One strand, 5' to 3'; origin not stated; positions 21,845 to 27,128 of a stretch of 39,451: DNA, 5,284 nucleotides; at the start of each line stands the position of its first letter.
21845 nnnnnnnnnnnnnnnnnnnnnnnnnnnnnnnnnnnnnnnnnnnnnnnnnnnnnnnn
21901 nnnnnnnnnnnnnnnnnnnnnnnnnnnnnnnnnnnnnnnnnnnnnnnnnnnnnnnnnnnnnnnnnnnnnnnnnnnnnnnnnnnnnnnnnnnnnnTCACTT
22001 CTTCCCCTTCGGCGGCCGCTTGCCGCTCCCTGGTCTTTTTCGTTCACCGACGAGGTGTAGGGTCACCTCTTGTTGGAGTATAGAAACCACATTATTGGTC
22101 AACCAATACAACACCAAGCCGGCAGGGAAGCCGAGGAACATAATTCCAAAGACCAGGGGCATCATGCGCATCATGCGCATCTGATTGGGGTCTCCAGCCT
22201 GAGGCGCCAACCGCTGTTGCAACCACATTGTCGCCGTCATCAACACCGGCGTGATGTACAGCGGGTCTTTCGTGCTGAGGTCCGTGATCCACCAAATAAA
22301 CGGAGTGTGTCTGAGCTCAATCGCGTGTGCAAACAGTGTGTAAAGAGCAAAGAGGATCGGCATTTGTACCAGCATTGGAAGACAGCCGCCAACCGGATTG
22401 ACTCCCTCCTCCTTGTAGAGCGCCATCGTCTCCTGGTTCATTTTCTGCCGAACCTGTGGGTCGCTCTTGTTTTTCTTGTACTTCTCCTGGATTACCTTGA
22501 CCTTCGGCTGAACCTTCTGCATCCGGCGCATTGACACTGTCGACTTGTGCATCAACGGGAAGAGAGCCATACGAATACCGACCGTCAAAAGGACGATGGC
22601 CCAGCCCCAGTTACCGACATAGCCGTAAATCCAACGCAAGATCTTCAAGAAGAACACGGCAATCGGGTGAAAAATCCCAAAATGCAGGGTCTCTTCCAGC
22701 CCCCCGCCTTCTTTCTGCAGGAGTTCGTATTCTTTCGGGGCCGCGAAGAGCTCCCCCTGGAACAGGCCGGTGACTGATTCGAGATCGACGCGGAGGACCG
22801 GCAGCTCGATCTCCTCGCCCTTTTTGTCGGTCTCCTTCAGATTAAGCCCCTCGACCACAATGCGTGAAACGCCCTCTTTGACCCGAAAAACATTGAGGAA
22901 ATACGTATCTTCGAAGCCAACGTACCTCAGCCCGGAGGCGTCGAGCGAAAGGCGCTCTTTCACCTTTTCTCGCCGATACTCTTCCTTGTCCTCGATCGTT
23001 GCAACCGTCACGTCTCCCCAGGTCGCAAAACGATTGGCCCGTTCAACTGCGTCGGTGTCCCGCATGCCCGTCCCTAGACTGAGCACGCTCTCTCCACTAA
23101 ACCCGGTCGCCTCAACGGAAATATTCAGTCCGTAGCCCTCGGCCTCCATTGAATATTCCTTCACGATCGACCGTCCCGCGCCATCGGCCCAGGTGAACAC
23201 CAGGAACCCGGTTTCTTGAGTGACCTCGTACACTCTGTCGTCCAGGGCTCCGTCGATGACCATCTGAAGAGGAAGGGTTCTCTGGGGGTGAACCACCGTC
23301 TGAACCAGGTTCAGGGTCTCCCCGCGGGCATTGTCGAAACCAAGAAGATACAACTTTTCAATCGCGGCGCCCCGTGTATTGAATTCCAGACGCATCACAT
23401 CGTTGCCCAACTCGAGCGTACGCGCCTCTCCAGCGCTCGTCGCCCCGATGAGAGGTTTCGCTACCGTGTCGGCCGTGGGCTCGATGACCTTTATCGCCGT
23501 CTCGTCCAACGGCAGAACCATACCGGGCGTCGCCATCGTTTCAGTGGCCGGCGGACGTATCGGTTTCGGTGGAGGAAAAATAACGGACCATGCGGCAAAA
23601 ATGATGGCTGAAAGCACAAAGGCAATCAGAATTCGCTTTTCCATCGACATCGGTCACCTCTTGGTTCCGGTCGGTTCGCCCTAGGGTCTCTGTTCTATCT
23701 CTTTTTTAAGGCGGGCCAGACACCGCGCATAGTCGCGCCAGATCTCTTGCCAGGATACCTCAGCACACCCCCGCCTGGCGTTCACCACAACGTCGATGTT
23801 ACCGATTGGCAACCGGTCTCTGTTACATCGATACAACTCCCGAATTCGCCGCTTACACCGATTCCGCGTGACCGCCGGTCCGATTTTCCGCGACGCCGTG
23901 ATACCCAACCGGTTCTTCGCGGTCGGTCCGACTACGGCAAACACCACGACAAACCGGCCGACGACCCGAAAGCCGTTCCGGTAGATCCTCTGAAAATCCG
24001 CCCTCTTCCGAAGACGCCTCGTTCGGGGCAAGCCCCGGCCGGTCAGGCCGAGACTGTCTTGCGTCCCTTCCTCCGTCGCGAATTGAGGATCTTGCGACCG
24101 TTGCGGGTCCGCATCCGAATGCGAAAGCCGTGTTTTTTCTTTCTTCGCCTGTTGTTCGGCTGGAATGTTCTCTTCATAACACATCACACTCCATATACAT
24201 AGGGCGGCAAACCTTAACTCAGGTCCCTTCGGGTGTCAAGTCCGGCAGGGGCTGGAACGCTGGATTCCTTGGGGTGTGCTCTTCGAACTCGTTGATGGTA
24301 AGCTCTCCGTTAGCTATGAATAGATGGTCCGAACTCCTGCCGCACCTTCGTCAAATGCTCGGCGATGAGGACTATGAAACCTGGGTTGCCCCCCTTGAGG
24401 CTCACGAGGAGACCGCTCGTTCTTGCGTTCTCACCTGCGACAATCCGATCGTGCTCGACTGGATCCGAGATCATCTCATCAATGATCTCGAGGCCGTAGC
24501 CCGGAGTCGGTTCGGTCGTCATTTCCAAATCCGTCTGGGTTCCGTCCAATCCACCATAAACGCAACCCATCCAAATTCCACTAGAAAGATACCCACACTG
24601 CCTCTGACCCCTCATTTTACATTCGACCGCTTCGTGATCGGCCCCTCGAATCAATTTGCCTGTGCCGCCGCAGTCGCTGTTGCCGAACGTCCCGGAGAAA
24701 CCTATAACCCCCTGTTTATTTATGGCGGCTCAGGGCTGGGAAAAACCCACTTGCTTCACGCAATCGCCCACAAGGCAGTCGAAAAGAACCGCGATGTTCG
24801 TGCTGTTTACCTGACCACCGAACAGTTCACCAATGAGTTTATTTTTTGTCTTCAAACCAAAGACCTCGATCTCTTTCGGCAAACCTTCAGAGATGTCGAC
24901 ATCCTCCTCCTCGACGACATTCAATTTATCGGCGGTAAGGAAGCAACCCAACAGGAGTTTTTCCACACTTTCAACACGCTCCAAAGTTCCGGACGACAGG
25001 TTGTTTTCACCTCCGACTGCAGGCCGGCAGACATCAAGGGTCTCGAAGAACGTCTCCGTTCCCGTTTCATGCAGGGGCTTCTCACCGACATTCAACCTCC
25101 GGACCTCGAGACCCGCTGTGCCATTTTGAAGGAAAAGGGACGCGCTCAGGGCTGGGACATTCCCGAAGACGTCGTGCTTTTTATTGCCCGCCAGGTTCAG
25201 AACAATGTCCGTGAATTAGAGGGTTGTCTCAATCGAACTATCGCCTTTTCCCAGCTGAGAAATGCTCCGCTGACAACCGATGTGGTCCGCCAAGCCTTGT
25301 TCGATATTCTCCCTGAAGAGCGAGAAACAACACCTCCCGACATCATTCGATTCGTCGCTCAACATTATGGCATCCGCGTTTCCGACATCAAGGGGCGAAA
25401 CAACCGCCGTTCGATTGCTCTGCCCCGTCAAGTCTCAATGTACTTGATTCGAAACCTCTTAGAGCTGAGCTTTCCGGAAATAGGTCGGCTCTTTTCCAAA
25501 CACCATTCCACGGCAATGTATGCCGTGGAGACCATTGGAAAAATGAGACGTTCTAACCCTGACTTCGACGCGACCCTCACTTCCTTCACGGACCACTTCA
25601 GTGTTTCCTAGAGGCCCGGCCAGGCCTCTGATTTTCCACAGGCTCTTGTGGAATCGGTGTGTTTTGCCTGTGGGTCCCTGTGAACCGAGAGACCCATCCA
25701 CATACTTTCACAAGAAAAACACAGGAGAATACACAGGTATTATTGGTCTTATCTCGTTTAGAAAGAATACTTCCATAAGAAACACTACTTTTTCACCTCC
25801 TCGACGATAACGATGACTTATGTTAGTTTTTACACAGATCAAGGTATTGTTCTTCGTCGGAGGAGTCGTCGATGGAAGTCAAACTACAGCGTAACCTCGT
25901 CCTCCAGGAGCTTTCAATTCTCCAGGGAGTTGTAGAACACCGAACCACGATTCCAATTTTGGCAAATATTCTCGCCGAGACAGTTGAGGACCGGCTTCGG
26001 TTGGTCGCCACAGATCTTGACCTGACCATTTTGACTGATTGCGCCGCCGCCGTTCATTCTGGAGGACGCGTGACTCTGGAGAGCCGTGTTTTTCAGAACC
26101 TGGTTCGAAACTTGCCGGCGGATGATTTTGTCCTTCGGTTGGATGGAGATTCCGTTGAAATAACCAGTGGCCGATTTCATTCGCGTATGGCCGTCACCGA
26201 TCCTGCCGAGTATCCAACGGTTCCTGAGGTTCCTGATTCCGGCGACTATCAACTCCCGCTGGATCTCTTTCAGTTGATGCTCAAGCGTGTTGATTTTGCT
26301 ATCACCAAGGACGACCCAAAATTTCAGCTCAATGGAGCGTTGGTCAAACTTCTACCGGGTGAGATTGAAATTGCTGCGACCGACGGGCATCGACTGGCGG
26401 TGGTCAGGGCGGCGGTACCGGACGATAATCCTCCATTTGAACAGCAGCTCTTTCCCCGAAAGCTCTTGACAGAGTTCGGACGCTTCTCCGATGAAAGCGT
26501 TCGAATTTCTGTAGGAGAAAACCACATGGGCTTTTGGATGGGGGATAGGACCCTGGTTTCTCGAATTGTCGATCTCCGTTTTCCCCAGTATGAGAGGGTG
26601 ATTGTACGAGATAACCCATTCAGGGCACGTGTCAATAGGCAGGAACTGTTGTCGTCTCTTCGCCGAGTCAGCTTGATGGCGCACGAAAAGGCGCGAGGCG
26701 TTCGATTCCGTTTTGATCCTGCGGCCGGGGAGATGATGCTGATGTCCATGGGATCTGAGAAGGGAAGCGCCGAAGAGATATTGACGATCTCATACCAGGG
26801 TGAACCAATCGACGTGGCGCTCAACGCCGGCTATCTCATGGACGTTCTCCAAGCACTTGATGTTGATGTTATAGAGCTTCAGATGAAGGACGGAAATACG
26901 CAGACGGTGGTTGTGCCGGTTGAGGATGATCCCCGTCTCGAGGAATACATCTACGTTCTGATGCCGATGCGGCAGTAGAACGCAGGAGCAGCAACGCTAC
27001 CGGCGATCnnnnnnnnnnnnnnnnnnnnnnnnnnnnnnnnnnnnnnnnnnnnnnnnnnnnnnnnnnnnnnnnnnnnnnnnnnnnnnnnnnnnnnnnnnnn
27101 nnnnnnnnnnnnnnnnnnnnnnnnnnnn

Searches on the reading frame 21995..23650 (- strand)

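Call 36: search_protein_families(library=pfam, proteins=[window:21995-23650:-], max_evalue=0.001)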
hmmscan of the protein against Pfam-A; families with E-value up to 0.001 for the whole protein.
window:21995-23650:- (551 aa): 2 families
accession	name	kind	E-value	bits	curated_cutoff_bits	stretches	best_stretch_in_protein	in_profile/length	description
PF02096.25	60KD_IMP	-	3e-63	213.1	35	1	348-529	1-160/163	60Kd inner membrane protein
PF14849.12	YidC_periplas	-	5.8e-16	59.7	24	1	80-335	3-281/283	YidC periplasmic domain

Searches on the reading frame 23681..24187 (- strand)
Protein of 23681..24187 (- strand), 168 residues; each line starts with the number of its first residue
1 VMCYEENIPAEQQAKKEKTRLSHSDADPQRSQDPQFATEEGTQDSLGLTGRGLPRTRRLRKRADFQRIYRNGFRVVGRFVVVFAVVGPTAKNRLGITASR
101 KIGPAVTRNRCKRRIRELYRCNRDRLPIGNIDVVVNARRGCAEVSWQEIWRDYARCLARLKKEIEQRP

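Call 36: search_protein_families(library=pfam, proteins=[window:23681-24187:-], max_evalue=0.001)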
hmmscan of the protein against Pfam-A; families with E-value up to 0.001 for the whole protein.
window:23681-24187:- (168 aa): 1 family
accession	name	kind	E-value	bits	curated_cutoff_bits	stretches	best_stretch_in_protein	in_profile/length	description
PF00825.24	Ribonuclease_P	-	1.2e-29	103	22.3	1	53-160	1-108/109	Ribonuclease P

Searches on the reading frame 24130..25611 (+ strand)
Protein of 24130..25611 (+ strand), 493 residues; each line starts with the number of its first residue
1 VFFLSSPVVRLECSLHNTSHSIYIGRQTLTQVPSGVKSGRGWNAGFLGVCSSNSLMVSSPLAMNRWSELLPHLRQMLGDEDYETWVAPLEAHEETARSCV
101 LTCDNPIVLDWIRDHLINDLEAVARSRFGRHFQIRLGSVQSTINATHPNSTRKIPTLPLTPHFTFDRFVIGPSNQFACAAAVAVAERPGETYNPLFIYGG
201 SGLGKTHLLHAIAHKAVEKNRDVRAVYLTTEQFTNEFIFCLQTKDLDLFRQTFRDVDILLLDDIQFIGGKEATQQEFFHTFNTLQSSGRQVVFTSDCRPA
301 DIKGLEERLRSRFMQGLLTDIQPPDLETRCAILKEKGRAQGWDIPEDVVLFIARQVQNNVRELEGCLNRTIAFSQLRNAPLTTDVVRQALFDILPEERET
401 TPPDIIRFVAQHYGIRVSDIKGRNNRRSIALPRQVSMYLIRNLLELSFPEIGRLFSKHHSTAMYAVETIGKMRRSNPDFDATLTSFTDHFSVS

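Call 36: search_protein_families(library=pfam, proteins=[window:24130-25611:+], max_evalue=0.001)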
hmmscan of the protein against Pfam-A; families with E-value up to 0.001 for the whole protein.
window:24130-25611:+ (493 aa): 10 families
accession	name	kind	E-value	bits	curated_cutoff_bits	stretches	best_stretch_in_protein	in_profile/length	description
PF00308.24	Bac_DnaA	-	1e-65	221.3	23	1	159-320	1-162/162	Bacterial DnaA ATPAse domain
PF08299.17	Bac_DnaA_C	-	1.9e-23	82.7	31.5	1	404-469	3-69/69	Bacterial dnaA protein helix-turn-helix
PF11638.13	DnaA_N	-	8.9e-10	38.6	24.6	1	64-124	2-63/65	DnaA N-terminal domain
PF00004.35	AAA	-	3.9e-06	27.8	21.2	1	196-313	2-123/131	ATPase family associated with various cellular activities (AAA)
PF01695.23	IstB_IS21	-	3.9e-06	27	24.1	1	195-296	95-193/238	IstB-like ATP binding protein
PF22688.2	Hda_lid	-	6.7e-05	23.2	27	0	328-388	3-63/65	Hda, lid domain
PF13191.12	AAA_16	-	0.00027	21.9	32.6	0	189-254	22-84/167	AAA ATPase domain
PF01637.24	ATPase_2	-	0.00027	21.3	33.2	1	190-232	18-60/225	ATPase domain predominantly from Archaea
PF13401.12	AAA_22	-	0.00079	20.2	27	0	193-231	6-44/130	AAA domain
PF13173.12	AAA_14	-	0.001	19.5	27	0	193-294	3-96/129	AAA domain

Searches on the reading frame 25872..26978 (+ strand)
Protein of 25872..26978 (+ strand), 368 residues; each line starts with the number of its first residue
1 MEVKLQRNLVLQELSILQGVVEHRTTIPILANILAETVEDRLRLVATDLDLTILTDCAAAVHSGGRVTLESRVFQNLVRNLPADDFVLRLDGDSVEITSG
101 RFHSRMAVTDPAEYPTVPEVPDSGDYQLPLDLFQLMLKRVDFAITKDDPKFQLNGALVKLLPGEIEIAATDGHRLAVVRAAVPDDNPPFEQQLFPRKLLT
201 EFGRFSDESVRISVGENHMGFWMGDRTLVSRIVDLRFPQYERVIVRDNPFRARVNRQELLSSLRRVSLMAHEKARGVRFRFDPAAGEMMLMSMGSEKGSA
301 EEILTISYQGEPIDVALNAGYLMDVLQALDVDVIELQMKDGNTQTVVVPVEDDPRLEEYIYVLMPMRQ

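Call 36: search_protein_families(library=pfam, proteins=[window:25872-26978:+], max_evalue=0.001)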
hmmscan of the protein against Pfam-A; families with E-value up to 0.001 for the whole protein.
window:25872-26978:+ (368 aa): 3 families
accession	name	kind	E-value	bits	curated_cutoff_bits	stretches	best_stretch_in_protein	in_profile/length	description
PF00712.24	DNA_pol3_beta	-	6.9e-25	88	24.4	1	1-118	1-120/120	DNA polymerase III beta subunit, N-terminal domain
PF02768.20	DNA_pol3_beta_3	-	3.4e-21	75.7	27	1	242-367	2-121/121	DNA polymerase III beta subunit, C-terminal domain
PF02767.21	DNA_pol3_beta_2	-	3e-20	73.1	27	1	128-239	2-116/116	DNA polymerase III beta subunit, central domain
